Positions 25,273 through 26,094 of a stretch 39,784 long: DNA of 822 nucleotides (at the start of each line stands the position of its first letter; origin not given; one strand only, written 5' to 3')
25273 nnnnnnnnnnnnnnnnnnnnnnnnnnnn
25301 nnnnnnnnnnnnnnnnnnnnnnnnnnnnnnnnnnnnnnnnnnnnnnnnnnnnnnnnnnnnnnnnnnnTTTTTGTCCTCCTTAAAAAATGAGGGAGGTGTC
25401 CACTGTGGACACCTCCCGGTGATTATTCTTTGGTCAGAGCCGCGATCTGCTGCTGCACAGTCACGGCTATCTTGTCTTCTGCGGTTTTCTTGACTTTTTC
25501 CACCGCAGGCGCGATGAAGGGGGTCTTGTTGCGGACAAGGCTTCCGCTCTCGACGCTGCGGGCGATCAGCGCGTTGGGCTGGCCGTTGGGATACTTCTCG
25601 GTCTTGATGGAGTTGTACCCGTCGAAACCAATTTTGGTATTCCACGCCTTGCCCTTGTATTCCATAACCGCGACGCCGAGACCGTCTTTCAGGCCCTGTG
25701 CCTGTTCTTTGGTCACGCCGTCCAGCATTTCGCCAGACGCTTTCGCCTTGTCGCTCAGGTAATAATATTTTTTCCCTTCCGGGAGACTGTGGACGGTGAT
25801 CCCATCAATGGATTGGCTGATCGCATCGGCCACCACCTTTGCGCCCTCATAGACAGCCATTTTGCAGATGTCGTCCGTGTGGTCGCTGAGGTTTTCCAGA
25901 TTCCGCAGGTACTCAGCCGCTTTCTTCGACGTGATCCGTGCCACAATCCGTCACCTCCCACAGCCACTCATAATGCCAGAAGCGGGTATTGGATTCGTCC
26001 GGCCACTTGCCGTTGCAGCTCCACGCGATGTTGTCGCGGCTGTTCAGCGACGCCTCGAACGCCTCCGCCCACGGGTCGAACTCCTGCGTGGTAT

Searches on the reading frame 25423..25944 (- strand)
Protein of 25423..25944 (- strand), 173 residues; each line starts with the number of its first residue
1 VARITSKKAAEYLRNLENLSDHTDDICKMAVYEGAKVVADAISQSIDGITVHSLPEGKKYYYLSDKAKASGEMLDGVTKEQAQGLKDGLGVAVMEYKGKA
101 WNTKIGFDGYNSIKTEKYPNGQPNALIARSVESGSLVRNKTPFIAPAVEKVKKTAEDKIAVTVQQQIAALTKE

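Call 26: search_protein_families(library=pfam, proteins=[window:25423-25944:-], max_evalue=0.01)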
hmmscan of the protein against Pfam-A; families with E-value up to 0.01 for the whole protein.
window:25423-25944:- (173 aa): 1 family
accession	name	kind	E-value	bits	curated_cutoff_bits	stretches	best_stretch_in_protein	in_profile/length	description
PF04883.17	HK97-gp10_like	-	0.00082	20.7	21.4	1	12-79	3-51/78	Bacteriophage HK97-gp10, putative tail-component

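Call 27: search_protein_families(library=phrogs, proteins=[window:25423-25944:-], max_evalue=0.01)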
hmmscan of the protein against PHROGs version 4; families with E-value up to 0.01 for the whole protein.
window:25423-25944:- (173 aa): 1 family
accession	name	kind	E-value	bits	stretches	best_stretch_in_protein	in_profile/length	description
phrog_5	-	connector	6.6e-07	30.4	1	2-167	91-209/239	tail completion or Neck1 protein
